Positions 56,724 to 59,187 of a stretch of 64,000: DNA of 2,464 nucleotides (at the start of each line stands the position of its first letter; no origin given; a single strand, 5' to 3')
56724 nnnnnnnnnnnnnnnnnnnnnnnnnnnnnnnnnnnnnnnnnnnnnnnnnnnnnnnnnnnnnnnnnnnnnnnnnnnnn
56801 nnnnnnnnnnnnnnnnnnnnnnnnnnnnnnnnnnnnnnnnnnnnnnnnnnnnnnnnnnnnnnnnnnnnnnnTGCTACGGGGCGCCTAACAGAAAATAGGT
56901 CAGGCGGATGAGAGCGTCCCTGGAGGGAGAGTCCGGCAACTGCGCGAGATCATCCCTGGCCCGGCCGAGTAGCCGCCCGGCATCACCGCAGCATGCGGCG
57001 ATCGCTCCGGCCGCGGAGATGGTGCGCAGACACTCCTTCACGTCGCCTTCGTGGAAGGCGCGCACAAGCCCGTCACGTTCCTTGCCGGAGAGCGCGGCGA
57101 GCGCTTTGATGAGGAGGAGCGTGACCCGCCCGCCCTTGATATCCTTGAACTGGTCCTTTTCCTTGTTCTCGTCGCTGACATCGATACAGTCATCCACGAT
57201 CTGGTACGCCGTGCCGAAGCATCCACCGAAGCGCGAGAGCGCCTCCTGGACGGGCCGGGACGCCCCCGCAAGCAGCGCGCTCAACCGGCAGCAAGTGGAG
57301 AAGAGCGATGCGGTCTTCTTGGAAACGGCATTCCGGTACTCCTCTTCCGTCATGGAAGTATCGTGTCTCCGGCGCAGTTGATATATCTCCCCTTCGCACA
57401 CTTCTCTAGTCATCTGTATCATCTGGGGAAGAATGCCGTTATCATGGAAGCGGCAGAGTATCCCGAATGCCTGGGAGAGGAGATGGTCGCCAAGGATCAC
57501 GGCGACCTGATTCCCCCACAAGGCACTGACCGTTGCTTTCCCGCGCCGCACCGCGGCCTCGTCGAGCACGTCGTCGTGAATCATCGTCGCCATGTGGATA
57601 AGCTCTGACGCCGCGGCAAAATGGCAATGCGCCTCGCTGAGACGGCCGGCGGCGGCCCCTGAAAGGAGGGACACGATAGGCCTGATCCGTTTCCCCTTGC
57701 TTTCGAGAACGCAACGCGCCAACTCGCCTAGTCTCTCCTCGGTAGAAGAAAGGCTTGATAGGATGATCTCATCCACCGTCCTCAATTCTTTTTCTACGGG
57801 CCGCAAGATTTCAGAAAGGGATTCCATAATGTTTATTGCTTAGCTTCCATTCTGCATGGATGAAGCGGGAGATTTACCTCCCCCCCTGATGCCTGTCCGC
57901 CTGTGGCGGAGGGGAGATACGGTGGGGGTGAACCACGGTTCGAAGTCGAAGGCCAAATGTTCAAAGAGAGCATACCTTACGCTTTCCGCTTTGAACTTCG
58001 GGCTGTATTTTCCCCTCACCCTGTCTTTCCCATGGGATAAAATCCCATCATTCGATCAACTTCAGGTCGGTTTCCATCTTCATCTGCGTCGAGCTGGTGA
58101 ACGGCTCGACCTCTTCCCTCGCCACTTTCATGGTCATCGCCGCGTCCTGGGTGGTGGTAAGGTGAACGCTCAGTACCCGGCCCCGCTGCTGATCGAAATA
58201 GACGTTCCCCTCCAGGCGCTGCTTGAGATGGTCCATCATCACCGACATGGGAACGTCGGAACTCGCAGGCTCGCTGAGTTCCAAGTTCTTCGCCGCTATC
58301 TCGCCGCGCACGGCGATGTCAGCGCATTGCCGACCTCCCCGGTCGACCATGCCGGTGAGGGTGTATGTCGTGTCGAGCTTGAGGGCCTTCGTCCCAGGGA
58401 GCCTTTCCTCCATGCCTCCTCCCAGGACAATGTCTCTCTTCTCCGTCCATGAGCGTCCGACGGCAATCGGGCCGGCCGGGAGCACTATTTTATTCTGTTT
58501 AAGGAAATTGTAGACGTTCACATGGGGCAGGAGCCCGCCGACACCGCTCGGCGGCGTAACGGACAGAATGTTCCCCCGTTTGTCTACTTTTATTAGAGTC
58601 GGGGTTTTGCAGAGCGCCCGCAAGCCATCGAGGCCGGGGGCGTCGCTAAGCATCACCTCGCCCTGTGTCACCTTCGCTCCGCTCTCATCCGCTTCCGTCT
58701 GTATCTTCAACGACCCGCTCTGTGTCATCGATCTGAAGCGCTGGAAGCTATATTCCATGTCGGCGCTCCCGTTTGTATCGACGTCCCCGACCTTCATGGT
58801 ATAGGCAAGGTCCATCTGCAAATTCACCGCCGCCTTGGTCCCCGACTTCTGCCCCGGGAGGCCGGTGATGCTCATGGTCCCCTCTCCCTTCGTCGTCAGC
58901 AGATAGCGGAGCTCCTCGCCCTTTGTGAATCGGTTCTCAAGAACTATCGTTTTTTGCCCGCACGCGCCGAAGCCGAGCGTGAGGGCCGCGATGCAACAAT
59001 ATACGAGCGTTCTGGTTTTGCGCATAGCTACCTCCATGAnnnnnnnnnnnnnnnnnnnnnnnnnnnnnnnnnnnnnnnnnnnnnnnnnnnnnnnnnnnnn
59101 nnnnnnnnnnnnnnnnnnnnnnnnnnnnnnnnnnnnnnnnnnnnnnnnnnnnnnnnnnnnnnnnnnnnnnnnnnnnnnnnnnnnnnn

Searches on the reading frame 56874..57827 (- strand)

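Call 37: search_protein_families(library=pfam, proteins=[window:56874-57827:-], max_evalue=0.00001)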
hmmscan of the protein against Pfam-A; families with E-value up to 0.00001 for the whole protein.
window:56874-57827:- (317 aa): 1 family
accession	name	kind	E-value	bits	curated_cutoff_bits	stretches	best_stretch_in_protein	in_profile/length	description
PF00348.22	polyprenyl_synt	-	5.6e-58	196.5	27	1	31-259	2-235/251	Polyprenyl synthetase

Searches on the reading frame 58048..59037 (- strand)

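Call 37: search_protein_families(library=pfam, proteins=[window:58048-59037:-], max_evalue=0.00001)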
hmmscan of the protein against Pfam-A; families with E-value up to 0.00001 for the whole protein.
window:58048-59037:- (329 aa): 1 family
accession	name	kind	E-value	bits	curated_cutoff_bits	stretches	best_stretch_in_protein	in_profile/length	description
PF19777.4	DUF6263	-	6.5e-07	29.6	26.7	0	179-286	105-194/196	Family of unknown function (DUF6263)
